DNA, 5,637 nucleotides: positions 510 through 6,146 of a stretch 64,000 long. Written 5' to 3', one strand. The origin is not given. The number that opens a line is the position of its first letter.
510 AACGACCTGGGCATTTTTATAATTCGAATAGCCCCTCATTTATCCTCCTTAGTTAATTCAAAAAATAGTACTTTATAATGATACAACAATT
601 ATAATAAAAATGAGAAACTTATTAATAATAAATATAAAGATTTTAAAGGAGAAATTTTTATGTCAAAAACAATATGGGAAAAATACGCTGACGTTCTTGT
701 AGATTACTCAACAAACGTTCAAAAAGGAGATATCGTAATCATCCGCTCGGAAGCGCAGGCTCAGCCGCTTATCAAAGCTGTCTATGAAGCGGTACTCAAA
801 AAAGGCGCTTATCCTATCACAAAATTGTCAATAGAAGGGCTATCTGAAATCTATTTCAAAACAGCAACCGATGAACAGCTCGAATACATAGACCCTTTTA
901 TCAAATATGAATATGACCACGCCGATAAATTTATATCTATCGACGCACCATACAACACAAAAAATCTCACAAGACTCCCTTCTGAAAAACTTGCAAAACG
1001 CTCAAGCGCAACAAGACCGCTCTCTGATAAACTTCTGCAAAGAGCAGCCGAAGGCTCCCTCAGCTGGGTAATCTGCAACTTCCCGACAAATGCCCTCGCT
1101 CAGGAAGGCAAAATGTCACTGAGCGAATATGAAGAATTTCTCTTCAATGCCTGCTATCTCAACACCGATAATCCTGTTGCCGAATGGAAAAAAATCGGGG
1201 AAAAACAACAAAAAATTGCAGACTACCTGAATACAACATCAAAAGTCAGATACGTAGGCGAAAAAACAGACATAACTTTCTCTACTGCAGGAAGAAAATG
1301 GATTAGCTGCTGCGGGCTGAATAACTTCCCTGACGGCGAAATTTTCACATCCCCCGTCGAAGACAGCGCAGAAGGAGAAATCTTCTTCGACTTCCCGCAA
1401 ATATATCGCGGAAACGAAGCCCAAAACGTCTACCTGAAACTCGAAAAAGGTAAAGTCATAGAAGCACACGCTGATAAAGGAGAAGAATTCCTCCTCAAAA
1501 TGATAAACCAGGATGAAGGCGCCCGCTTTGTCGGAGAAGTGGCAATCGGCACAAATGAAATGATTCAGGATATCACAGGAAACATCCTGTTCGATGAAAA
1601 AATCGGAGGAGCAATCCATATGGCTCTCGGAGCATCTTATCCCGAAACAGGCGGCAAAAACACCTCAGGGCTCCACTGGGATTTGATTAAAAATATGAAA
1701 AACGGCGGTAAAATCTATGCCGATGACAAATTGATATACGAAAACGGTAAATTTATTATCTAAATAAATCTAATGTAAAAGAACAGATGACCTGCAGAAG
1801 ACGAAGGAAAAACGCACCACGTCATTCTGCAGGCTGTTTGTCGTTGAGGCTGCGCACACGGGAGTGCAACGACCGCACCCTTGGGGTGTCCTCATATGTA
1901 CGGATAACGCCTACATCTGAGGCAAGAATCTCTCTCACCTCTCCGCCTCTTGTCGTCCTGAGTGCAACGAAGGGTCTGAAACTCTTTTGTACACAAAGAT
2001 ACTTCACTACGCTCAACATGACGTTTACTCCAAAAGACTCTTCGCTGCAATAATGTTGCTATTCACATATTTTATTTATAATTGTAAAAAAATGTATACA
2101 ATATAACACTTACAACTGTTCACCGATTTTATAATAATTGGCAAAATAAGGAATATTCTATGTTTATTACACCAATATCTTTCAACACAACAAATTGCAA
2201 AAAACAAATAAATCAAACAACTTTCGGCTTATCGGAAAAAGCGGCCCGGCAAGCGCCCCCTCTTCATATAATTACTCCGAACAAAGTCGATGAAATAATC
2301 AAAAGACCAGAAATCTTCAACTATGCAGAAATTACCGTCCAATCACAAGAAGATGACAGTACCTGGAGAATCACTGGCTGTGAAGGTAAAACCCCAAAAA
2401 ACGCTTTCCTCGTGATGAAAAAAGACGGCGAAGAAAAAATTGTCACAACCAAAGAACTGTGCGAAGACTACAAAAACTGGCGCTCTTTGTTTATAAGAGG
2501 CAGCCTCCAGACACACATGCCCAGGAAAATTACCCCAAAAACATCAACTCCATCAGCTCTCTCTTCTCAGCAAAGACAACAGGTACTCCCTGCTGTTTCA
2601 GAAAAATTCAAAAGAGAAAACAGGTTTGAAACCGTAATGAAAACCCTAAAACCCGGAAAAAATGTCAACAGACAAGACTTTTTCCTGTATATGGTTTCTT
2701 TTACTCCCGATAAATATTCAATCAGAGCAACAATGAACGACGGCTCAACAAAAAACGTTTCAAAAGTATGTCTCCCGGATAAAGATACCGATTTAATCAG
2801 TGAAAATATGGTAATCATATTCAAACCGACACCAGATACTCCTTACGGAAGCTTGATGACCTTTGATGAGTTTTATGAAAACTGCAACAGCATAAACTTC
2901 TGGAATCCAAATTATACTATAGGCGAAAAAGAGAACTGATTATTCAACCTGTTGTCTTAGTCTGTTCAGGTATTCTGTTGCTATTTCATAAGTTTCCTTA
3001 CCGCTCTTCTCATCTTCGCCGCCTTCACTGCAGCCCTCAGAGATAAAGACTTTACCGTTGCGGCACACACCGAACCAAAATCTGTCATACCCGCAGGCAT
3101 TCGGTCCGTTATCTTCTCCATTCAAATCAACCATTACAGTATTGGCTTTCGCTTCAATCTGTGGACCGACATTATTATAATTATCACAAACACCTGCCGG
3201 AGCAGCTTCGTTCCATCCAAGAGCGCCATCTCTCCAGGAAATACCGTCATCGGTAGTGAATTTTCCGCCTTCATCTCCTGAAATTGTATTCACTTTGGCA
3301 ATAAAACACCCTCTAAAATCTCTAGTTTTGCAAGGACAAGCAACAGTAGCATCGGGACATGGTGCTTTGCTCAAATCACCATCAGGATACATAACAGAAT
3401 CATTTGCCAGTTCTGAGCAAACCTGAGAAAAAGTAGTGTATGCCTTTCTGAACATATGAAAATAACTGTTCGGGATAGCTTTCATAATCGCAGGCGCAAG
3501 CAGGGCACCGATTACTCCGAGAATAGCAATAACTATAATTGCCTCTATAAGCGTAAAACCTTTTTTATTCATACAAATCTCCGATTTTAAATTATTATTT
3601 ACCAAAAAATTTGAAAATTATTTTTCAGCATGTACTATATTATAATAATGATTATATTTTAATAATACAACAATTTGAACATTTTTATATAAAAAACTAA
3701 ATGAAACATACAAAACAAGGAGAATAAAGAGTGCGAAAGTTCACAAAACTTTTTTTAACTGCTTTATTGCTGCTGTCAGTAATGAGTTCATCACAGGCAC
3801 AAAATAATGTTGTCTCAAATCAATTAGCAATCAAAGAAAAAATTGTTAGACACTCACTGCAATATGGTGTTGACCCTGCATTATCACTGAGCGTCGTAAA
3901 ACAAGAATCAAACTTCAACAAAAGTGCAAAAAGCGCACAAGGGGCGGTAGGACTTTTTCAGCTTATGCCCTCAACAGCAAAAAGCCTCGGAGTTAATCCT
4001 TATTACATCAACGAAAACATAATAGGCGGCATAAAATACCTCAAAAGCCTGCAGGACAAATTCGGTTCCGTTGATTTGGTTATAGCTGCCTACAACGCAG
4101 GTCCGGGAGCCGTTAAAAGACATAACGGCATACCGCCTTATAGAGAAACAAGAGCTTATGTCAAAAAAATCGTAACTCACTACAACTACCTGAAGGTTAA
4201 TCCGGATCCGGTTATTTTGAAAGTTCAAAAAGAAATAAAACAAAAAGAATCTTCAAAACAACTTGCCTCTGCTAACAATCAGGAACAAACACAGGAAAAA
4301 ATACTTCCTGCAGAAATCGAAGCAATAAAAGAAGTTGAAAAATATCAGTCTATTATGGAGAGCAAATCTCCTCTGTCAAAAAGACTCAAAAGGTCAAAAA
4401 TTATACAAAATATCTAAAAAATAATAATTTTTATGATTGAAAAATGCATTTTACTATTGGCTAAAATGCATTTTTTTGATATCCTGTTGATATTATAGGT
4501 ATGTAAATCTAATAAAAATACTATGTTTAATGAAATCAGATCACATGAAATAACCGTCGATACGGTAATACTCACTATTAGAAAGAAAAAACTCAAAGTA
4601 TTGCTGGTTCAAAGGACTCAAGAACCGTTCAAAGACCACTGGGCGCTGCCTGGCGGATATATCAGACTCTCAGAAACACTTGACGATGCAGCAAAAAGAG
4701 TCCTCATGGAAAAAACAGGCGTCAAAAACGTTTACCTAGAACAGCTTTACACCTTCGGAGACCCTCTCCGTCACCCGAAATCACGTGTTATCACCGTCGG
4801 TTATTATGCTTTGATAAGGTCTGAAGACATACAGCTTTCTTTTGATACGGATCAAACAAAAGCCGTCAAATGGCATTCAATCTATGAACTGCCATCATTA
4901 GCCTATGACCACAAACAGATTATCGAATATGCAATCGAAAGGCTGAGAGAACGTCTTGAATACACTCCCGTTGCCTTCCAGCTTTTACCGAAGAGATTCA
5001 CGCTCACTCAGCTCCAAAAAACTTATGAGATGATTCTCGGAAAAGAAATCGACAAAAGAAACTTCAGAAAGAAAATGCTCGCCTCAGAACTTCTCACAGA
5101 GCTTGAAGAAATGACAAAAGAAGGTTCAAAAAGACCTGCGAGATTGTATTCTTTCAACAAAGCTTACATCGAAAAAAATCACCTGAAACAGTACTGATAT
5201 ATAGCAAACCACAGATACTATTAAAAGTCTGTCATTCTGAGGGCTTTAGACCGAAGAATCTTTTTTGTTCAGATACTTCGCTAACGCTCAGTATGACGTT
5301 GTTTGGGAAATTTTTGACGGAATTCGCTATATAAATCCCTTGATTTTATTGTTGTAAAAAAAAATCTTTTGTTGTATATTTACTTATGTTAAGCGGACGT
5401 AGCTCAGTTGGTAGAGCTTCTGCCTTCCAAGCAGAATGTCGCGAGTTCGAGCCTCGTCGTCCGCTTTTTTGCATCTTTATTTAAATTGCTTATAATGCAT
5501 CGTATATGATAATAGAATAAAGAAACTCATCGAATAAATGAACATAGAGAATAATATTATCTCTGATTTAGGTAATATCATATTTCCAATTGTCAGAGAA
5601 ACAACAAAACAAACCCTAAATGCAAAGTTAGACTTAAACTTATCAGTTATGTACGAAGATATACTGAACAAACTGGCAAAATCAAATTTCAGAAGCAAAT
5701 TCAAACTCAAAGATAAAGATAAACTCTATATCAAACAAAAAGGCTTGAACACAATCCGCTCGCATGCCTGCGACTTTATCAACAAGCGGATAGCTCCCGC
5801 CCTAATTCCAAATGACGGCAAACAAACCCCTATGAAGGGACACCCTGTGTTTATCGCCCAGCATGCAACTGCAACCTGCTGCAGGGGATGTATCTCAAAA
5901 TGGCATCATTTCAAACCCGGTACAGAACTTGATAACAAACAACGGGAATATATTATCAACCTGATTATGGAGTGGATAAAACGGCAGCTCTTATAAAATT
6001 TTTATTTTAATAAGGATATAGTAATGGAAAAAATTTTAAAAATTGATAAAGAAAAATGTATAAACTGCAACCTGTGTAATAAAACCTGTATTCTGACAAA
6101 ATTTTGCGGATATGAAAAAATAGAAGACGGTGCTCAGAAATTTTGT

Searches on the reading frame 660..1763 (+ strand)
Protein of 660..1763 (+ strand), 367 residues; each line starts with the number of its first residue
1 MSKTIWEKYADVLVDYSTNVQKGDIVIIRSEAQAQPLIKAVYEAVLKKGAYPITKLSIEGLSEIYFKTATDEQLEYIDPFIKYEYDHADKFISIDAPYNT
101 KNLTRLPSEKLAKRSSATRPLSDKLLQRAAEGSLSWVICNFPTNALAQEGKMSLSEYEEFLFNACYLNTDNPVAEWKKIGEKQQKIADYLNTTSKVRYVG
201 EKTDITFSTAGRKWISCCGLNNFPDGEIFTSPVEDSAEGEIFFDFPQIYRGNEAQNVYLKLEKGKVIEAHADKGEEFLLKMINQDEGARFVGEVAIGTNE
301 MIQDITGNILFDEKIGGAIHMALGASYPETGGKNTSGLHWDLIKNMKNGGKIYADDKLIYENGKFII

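Call 7: search_protein_families(library=pfam, proteins=[window:660-1763:+], max_evalue=0.001)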
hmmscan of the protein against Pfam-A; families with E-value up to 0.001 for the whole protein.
window:660-1763:+ (367 aa): 1 family
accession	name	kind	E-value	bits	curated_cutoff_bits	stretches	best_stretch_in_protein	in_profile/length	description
PF02073.20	Peptidase_M29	-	4.5e-95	319.3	27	1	6-365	5-406/406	Thermophilic metalloprotease (M29)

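Call 83: find_encoding_contigs(protein=window:660-1763:+, flank=10000, max_places=2)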
Protein window:660-1763:+ (367 aa): 21 contigs read that carry it; 2 places shown.
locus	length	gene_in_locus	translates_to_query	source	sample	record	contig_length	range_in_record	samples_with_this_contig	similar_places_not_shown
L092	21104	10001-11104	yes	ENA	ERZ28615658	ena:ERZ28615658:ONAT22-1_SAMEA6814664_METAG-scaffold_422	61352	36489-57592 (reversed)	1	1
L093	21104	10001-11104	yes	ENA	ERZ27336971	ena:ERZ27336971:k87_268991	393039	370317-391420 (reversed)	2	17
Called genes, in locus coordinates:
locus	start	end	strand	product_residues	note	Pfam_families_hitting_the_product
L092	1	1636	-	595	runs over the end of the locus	PF05226:CHASE2, PF00990:GGDEF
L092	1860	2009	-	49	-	-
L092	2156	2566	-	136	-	PF13411:MerR_1, PF00376:MerR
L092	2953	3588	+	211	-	PF04545:Sigma70_r4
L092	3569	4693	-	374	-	PF03033:Glyco_transf_28, PF04101:Glyco_tran_28_C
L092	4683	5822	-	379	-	PF01098:FTSW_RODA_SPOVE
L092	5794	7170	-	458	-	PF21799:MurD-like_N, PF08245:Mur_ligase_M, PF02875:Mur_ligase_C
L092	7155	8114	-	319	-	PF10555:MraY_sig1 (weak), PF00953:Glycos_transf_4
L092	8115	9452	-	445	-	PF08245:Mur_ligase_M, PF02875:Mur_ligase_C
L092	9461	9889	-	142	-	-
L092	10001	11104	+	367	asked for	PF02073:Peptidase_M29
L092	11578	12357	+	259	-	-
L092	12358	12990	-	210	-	PF07963:N_methyl (weak)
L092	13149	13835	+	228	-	PF01464:SLT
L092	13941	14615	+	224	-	PF00293:NUDIX, PF19368:WHD_AraR, PF21906:WHD_NrtR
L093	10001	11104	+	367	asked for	PF02073:Peptidase_M29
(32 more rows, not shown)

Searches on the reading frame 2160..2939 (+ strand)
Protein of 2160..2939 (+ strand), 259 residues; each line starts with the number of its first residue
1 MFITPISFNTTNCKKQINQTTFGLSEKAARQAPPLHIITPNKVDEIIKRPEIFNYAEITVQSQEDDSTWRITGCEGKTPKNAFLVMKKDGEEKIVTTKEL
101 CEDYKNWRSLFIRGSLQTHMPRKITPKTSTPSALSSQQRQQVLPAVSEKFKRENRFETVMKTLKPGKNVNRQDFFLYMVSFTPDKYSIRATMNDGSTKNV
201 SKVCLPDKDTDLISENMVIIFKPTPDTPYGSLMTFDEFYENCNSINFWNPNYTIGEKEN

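Call 7: search_protein_families(library=pfam, proteins=[window:2160-2939:+], max_evalue=0.001)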
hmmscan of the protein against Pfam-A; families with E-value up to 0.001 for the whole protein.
window:2160-2939:+ (259 aa): 0 families

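Call 20: search_protein_families(library=pfam, proteins=[window:2160-2939:+], max_evalue=1)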
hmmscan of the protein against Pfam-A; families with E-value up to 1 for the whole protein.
window:2160-2939:+ (259 aa): 2 families
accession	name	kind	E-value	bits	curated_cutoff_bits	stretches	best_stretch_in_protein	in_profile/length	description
PF25102.1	DUF7810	-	0.0019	17.2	27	1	52-113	112-173/490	Family of unknown function (DUF7810)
PF09139.17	Tam41_Mmp37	-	0.11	12.2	24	1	94-119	100-125/322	Phosphatidate cytidylyltransferase, mitochondrial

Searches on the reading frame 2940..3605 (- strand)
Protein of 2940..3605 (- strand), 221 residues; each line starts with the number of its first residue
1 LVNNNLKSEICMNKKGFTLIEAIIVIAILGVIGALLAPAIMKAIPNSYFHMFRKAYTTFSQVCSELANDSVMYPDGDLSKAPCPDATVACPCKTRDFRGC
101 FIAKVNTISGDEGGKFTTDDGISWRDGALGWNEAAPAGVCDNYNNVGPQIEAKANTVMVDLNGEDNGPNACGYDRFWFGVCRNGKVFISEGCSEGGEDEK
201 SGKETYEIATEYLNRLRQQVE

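Call 97: search_protein_families(library=pfam, proteins=[window:2940-3605:-], max_evalue=0.01)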
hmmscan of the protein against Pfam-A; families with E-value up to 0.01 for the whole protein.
window:2940-3605:- (221 aa): 1 family
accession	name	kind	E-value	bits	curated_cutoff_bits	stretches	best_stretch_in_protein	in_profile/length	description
PF07963.17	N_methyl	-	9.6e-08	31.7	21.2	1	12-36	2-26/27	Prokaryotic N-terminal methylation motif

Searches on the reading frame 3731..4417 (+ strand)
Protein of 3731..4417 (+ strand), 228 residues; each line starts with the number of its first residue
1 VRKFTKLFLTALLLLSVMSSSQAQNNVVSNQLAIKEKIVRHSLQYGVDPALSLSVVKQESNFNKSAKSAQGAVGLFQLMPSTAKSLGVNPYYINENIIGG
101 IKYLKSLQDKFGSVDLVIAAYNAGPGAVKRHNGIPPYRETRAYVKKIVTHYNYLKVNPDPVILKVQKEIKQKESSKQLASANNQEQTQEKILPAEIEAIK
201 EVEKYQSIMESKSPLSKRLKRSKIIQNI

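Call 7: search_protein_families(library=pfam, proteins=[window:3731-4417:+], max_evalue=0.001)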
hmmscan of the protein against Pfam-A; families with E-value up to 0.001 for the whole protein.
window:3731-4417:+ (228 aa): 2 families
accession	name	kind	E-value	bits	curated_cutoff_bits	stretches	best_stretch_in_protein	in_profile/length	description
PF01464.25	SLT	-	2.6e-24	85.5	21.3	1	41-138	6-111/117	Transglycosylase SLT domain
PF19489.4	SLT_4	-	4.8e-05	23.5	27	1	25-81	22-79/184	Transglycosylase SLT domain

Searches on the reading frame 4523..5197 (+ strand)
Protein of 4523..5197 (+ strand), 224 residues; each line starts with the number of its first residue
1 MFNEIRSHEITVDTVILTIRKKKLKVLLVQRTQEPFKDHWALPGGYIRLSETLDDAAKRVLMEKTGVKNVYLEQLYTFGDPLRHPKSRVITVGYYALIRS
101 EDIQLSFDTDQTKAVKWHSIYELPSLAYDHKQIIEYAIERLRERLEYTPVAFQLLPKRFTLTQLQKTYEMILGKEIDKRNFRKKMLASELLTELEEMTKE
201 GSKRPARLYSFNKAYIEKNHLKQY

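Call 7: search_protein_families(library=pfam, proteins=[window:4523-5197:+], max_evalue=0.001)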
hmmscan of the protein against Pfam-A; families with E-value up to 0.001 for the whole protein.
window:4523-5197:+ (224 aa): 3 families
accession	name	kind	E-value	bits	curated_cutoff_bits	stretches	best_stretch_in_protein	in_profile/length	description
PF21906.2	NrtR_WHD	-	8.1e-29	100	27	1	151-211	1-61/61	NrtR DNA-binding winged helix domain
PF00293.34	NUDIX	-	8.5e-17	61.9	21.1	1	15-134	6-131/134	NUDIX domain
PF19368.5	AraR_C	-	3.4e-14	53.3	23.8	1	147-214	1-69/82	AraR C-terminal winged HTH domain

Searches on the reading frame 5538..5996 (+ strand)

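Call 20: search_protein_families(library=pfam, proteins=[window:5538-5996:+], max_evalue=1)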
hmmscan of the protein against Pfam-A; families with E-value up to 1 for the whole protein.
window:5538-5996:+ (152 aa): 2 families
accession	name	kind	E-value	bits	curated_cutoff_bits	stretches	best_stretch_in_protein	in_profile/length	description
PF13811.11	DUF4186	-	2.7e-51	172.6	25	1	41-148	2-109/109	Domain of unknown function (DUF4186)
PF00136.26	DNA_pol_B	-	0.078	12.2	23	1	13-86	246-318/453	DNA polymerase family B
